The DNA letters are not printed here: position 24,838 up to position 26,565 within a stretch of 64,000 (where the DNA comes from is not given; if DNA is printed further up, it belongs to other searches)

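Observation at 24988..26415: Desaturase/XylM-type di-iron oxygenase fused to a Rieske ferredoxin, translationally locked into the inositol operon (MocD-MocE-like fusion)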

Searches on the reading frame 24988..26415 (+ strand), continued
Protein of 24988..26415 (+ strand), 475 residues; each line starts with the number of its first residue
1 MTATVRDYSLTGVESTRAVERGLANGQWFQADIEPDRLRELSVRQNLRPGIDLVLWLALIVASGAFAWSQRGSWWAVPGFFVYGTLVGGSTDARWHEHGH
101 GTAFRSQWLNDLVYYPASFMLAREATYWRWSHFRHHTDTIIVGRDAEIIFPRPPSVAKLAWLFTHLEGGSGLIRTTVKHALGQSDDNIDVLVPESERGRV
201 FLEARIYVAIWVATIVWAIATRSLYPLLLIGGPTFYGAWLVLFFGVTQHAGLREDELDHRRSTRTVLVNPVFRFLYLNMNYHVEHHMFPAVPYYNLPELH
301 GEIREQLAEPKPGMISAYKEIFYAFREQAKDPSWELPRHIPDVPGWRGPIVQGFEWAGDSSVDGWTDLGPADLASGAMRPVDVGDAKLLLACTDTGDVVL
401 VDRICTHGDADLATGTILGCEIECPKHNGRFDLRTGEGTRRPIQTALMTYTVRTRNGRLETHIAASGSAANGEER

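Call 51: fold_search(model_id=the predicted structure, library=pdb)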
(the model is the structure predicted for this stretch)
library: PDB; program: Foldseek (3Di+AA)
matches with E <= 10: 382; with E <= 0.001: 135
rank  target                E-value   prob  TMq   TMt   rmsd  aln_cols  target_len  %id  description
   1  5bok                  6.9e-09  1.00  0.20  0.92   1.2       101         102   32  Ferredoxin component of 3-nitrotoluene dioxygenase from Diaphorobacter sp. strain DS2 (released 2016-07-27)
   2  7buh                  7.6e-09  1.00  0.20  0.79   3.3       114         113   29  Reduced ferredoxin of carbazole 1,9a-dioxygenase (released 2021-04-07)
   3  2de7_E                2.3e-08  1.00  0.20  0.83   1.6       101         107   33  The substrate-bound complex between oxygenase and ferredoxin in carbazole 1,9a-dioxygenase (released 2006-12-05)
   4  2de5_E                2.6e-08  1.00  0.20  0.86   1.4       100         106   32  Crystal structure of the electron transfer complex between oxygenase and ferredoxin in carbazole 1,9a-dioxygenase (released 2006-12-05)
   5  2de5_D                3.0e-08  1.00  0.20  0.85   1.4        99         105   32  Crystal structure of the electron transfer complex between oxygenase and ferredoxin in carbazole 1,9a-dioxygenase (released 2006-12-05)
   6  6llh_F                3.3e-08  1.00  0.19  0.83   1.7       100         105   33  Biphenyl-2,3-diol-soaked resting complex of Oxy and Fd in carbazole 1,9a-dioxygenase (released 2021-01-27)
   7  4nbe_E                3.5e-08  1.00  0.20  0.82   1.3       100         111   31  Fluorene-bound oxygenase with Phe275 replaced by Trp and ferredoxin complex of carbazole 1,9a-dioxygenase (form2) (released 2014-03-26)
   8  4nbc_F                3.9e-08  1.00  0.19  0.85   1.6       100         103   32  Oxygenase with Phe275 replaced by Trp and ferredoxin complex of carbazole 1,9a-dioxygenase (form1) (released 2014-03-26)
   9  2qpz                  4.4e-08  1.00  0.20  0.90   1.3       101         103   34  Naphthalene 1,2-dioxygenase Rieske ferredoxin (released 2008-09-02)
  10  4nb8_E                4.4e-08  1.00  0.20  0.83   1.3       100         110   31  Oxygenase with Ile262 replaced by Leu and ferredoxin complex of carbazole 1,9a-dioxygenase (released 2014-03-26)
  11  1vck                  4.4e-08  1.00  0.19  0.84   1.7       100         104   33  Crystal structure of ferredoxin component of carbazole 1,9a-dioxygenase of Pseudomonas resinovorans strain CA10 (released 2005-03-01)
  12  4nbb_E                4.6e-08  1.00  0.20  0.81   6.2       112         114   28  Carbazole- and oxygen-bound oxygenase with Ile262 replaced by Val and ferredoxin complex of carbazole 1,9a-dioxygenase (released 2014-03-26)
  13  4nb9_E                5.7e-08  1.00  0.20  0.82   1.5       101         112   32  Oxygenase with Ile262 replaced by Val and ferredoxin complex of carbazole 1,9a-dioxygenase (released 2014-03-26)
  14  7bui_D                7.0e-08  1.00  0.19  0.90   1.4        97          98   32  Complex of reduced oxygenase and oxidized ferredoxin in carbazole 1,9a- dioxygenase (released 2021-04-07)
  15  7bui_E                1.4e-07  1.00  0.20  0.83   1.7       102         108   32  Complex of reduced oxygenase and oxidized ferredoxin in carbazole 1,9a- dioxygenase (released 2021-04-07)
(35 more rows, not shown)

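Call 52: search_dna_similar(query=window:24988-26412:+, collection=plasmids, mode=protein, max_rows=60, rows=spread)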
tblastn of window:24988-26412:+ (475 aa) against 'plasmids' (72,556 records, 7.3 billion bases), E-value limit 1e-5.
Records with a match: 387; places in all: 421; records where one place covers at least 80% of the query: 223.
Best place of each record, by identity: <60% 387.
By first word of the organism name: Rhizobium 151; Sinorhizobium 85; Sphingobium 17; Bradyrhizobium 15; Pseudomonas 11; Ensifer 9; Novosphingobium 9; Burkholderia 8; Paraburkholderia 8; Caballeronia 6; and 41 more.
By predicted mobility (MOB-suite, as given by PLSDB): non-mobilizable 187; mobilizable 119; conjugative 81.
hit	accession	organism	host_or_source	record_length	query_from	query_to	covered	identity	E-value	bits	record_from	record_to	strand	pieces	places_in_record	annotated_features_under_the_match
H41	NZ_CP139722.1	Nitratireductor rhodophyticola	Bacterial Culture,hydrothermal vent ...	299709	3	468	85%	48.6%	8e-88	366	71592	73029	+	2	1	fatty acid desaturase family protein | MocE family 2Fe-2S type ferredoxin | FAD-dependent oxidoreductase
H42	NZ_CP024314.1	Rhizobium sp. NXC24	Phaseolus vulgaris,cell culture,plant ...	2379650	6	467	86%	45.6%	6e-83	351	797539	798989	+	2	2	record has no annotation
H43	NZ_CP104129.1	Sinorhizobium sp. M103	Phaseolus vulgaris,cell ...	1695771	3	459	95%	40.7%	5e-78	340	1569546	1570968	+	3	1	none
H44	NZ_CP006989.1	Rhizobium etli bv. mimosae str. IE4771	Phaseolus vulgaris,whole organism,nodule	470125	6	454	95%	40.9%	1e-94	320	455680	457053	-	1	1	fatty acid desaturase family protein | MocE family 2Fe-2S type ferredoxin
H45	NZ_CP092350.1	Rhizobium sp. C104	Cell culture,nodule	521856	1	457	96%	39.9%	3e-98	331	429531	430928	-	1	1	fatty acid desaturase family protein | MocE family 2Fe-2S type ferredoxin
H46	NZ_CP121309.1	Ensifer adhaerens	bacterial colony,soil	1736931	1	459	97%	39.6%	3e-100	337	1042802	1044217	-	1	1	none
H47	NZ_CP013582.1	Rhizobium phaseoli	Phaseolus vulgaris,Whole ...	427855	6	459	83%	46.0%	1e-78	333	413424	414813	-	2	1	fatty acid desaturase family protein | MocE family 2Fe-2S type ferredoxin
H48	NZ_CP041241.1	Sinorhizobium mexicanum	Acaciella angustissima,cell culture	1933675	2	459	96%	39.5%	4e-98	330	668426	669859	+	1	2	none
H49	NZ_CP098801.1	Rhizobium anhuiense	Trifolium dubium,Cell culture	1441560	6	457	95%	39.9%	3e-95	322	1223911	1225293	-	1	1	record has no annotation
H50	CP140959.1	Sinorhizobium meliloti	Medicago lupulina,whole organism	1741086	2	459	96%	39.2%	2e-78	320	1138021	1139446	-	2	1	MocE family 2Fe-2S type ferredoxin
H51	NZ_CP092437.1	Rhizobium sp. K102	Phaseolus vulgaris,Cell culture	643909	2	459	85%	44.4%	3e-82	348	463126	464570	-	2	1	fatty acid desaturase family protein | MocE family 2Fe-2S type ferredoxin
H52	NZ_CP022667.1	Rhizobium leguminosarum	single cell,root nodules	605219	6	457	95%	39.7%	9e-97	327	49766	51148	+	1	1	fatty acid desaturase | MocE family 2Fe-2S type ferredoxin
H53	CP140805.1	Rhizobium johnstonii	Trifolium pratense,whole organism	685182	6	457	95%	39.7%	1e-94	320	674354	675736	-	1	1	fatty acid desaturase family protein | MocE family 2Fe-2S type ferredoxin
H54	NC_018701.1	Sinorhizobium meliloti Rm41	-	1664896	2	459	96%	39.1%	8e-93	315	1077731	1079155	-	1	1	none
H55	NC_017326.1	Sinorhizobium meliloti SM11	-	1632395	2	459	96%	39.1%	3e-92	313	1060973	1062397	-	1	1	none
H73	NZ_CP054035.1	Rhizobium indicum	Pisum sativum l. (pea),Pure culture,Pea ...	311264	1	457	96%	37.4%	7e-89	303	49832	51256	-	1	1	fatty acid desaturase family protein | MocE family 2Fe-2S type ferredoxin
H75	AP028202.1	Paraburkholderia largidicola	Physopelta gutta,midgut,Midgut crypts ...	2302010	20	474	96%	35.5%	2e-72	256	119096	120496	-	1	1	fatty acid desaturase family protein | MocE family 2Fe-2S type ferredoxin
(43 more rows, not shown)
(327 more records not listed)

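Call 54: get_annotated_region(hit=H55, flank=9000)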
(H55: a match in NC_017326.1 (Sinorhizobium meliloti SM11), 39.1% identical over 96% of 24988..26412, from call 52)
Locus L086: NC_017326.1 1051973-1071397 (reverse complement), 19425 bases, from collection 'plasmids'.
description: Sinorhizobium meliloti SM11 plasmid pSmeSM11d, complete sequence
organism: Sinorhizobium meliloti SM11 (NCBI taxid 707241)
taxonomy: Bacteria; Pseudomonadota; Alphaproteobacteria; Hyphomicrobiales; Rhizobiaceae; Sinorhizobium; Sinorhizobium meliloti; Sinorhizobium meliloti SM11
host: -; source: -; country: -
typing (MOB-suite, as given by PLSDB): non-mobilizable
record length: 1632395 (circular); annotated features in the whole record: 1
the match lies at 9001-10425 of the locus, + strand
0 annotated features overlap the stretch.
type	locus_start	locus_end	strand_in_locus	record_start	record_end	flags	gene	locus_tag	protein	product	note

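Call 55: get_annotated_region(hit=H12, flank=9000)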
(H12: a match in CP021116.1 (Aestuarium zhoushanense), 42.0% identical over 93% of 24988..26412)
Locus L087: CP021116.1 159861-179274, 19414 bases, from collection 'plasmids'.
description: Aestuarium zhoushanense strain G7 plasmid unnamed2, complete sequence
organism: Aestuarium zhoushanense (NCBI taxid 2820523)
taxonomy: Bacteria; Pseudomonadota; Alphaproteobacteria; Rhodobacterales; Paracoccaceae; Aestuarium; Aestuarium zhoushanense
host: -; source: pure culture,tidal flat sample; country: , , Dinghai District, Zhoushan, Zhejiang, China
typing (MOB-suite, as given by PLSDB): non-mobilizable
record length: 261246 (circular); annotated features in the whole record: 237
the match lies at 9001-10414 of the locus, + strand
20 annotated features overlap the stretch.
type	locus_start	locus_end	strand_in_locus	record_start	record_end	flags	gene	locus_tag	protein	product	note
CDS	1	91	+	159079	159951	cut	-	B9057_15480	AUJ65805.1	ATPase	-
CDS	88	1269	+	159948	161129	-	-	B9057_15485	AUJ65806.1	carbon monoxide dehydrogenase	-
CDS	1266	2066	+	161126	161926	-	-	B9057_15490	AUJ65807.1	XdhC /CoxI family-like protein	-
CDS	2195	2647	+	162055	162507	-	-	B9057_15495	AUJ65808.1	carbon monoxide dehydrogenase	-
CDS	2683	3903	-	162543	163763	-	-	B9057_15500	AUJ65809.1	sodium:galactoside symporter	-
CDS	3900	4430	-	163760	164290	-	-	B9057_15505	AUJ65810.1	hypothetical protein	-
CDS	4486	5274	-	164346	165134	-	-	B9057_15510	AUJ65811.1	aldolase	-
CDS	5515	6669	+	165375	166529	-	-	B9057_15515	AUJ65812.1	acetyl-CoA acetyltransferase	-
CDS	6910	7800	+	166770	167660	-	-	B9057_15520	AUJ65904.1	agmatinase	-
CDS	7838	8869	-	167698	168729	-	-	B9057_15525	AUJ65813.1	LacI family transcriptional regulator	-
CDS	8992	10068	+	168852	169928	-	-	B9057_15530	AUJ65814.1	fatty acid desaturase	-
CDS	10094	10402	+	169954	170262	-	-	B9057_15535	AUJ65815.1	Rieske family ferredoxin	-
CDS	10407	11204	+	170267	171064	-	-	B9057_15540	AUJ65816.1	3-methyl-2-oxobutanoate hydroxymethyltransferase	-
CDS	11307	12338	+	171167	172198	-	-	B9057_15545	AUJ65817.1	LacI family transcriptional regulator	-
CDS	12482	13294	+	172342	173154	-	-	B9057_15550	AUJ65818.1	sugar epimerase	-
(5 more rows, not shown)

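Call 57: get_annotated_region(hit=H19, flank=12000)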
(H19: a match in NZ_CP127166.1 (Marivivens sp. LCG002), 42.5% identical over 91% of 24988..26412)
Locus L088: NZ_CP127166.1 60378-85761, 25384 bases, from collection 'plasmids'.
description: Marivivens sp. LCG002 plasmid unnamed1, complete sequence
organism: Marivivens sp. LCG002 (NCBI taxid 3051171)
taxonomy: Bacteria; Pseudomonadota; Alphaproteobacteria; Rhodobacterales; Paracoccaceae; Marivivens; Marivivens sp. LCG002
host: -; source: cell culture,seawater; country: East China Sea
typing (MOB-suite, as given by PLSDB): non-mobilizable
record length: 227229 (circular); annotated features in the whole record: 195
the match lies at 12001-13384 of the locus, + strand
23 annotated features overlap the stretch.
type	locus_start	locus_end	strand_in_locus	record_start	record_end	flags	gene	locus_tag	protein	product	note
CDS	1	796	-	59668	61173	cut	-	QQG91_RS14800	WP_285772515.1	fumarate hydratase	-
CDS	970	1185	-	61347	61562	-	-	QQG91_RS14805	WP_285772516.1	substrate-binding domain-containing protein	-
CDS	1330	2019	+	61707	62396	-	-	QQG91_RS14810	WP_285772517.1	YoaK family protein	-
CDS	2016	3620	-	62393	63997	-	-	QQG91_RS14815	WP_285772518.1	glycerol-3-phosphate dehydrogenase/oxidase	-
CDS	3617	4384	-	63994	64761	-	-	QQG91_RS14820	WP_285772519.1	DeoR/GlpR family DNA-binding transcription regulator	-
CDS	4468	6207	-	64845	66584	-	dhaL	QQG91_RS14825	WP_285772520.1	dihydroxyacetone kinase subunit DhaL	GO:0006071 - glycerol metabolic process [Evidence IEA]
CDS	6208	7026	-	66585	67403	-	-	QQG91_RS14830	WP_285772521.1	TIM barrel protein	-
CDS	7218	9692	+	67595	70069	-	-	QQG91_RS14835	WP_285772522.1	glycoside hydrolase family 2 protein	-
CDS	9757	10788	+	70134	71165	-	-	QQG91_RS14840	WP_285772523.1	LacI family DNA-binding transcriptional regulator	-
CDS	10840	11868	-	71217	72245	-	-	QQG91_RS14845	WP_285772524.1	LacI family DNA-binding transcriptional regulator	-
CDS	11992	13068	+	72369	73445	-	-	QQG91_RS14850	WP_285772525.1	fatty acid desaturase family protein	-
CDS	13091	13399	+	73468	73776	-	-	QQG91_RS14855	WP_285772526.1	MocE family 2Fe-2S type ferredoxin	-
CDS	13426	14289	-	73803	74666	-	-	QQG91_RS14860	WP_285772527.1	alpha/beta hydrolase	-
CDS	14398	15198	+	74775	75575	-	-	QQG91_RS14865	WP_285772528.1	3-methyl-2-oxobutanoate hydroxymethyltransferase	GO:0015940 - pantothenate biosynthetic process [Evidence IEA]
CDS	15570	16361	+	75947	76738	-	-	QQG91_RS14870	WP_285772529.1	TIM barrel protein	-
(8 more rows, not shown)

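Call 58: get_annotated_region(hit=H36, flank=12000)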
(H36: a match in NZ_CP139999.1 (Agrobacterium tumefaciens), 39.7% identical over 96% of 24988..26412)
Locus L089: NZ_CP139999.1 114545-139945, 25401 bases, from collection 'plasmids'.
description: Agrobacterium tumefaciens strain HAMBI 105 plasmid unnamed, complete sequence
organism: Agrobacterium tumefaciens (NCBI taxid 358)
taxonomy: Bacteria; Pseudomonadota; Alphaproteobacteria; Hyphomicrobiales; Rhizobiaceae; Agrobacterium; Agrobacterium tumefaciens
host: -; source: -; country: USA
typing (MOB-suite, as given by PLSDB): conjugative; relaxase MOBQ; mating-pair formation MPF_T
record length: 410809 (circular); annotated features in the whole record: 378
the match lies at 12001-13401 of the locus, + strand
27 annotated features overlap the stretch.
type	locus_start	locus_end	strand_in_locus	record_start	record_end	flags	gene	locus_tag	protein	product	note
CDS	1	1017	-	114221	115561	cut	-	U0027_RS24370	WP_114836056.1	MmgE/PrpD family protein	-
CDS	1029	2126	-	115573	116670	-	-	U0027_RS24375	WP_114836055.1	ornithine cyclodeaminase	-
CDS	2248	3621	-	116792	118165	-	-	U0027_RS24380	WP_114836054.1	MmgE/PrpD family protein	-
CDS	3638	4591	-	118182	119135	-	-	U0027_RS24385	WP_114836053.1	carbon-nitrogen hydrolase family protein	-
CDS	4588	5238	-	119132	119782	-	-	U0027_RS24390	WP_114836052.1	RraA family protein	-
CDS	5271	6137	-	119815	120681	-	-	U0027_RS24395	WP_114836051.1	TauD/TfdA family dioxygenase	-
CDS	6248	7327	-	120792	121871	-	-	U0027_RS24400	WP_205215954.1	ABC transporter ATP-binding protein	-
CDS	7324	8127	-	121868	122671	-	-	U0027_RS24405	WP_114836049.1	ABC transporter permease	GO:0055085 - transmembrane transport [Evidence IEA]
CDS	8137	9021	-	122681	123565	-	-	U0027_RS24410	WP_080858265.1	ABC transporter permease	GO:0055085 - transmembrane transport [Evidence IEA]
CDS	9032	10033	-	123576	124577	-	-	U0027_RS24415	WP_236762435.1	ABC transporter substrate-binding protein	-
CDS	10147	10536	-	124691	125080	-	-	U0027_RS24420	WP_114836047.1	hypothetical protein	-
CDS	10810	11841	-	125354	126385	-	-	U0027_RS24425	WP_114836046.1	LacI family DNA-binding transcriptional regulator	-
CDS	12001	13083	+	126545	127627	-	-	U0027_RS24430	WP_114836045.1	fatty acid desaturase family protein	-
CDS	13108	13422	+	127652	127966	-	-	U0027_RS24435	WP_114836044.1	MocE family 2Fe-2S type ferredoxin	-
CDS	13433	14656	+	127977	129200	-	-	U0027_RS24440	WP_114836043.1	FAD-dependent oxidoreductase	-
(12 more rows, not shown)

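Call 59: get_annotated_region(hit=H75, flank=12000)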
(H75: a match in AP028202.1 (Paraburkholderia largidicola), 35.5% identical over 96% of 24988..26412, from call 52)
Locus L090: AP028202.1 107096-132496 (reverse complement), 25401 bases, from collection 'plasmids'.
description: Paraburkholderia sp. F2 plasmid PPGUF2_p1 DNA, complete genome
organism: Paraburkholderia largidicola (NCBI taxid 3014751)
taxonomy: Bacteria; Pseudomonadota; Betaproteobacteria; Burkholderiales; Burkholderiaceae; Paraburkholderia; Paraburkholderia largidicola
host: -; source: Physopelta gutta,midgut,Midgut crypts of sting bug Physopelta gutta; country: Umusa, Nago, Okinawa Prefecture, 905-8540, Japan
typing (MOB-suite, as given by PLSDB): non-mobilizable
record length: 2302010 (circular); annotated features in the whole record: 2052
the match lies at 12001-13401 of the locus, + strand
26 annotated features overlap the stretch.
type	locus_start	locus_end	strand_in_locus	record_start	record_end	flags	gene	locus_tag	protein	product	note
CDS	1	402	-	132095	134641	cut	-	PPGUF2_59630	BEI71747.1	hypothetical protein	-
CDS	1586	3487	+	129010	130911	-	-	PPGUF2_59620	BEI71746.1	methyl-accepting chemotaxis protein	-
CDS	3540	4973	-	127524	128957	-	-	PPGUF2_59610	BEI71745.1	MFS transporter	-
CDS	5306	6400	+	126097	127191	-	-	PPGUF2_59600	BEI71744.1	porin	-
CDS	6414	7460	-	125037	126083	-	-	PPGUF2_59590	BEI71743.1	LysR family transcriptional regulator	-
CDS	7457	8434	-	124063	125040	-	-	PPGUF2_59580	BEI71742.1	AraC family transcriptional regulator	-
CDS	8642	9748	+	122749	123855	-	-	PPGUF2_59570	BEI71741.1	NAD/NADP-dependent octopine/nopaline dehydrogenase family protein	-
CDS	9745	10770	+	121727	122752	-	-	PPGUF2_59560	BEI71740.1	3-hydroxybutyryl-CoA dehydrogenase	-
CDS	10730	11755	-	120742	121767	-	-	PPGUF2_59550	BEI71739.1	LacI family DNA-binding transcriptional regulator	-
CDS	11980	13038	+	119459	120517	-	-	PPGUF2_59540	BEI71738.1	fatty acid desaturase family protein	-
CDS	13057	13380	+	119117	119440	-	-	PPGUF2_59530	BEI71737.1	MocE family 2Fe-2S type ferredoxin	-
CDS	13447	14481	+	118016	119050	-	-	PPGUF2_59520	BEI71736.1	sugar ABC transporter substrate-binding protein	-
CDS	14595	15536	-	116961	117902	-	-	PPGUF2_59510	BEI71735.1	LysR family transcriptional regulator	-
CDS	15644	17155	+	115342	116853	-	-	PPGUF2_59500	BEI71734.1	CoA-acylating methylmalonate-semialdehyde dehydrogenase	-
CDS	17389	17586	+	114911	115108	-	-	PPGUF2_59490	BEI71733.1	hypothetical protein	-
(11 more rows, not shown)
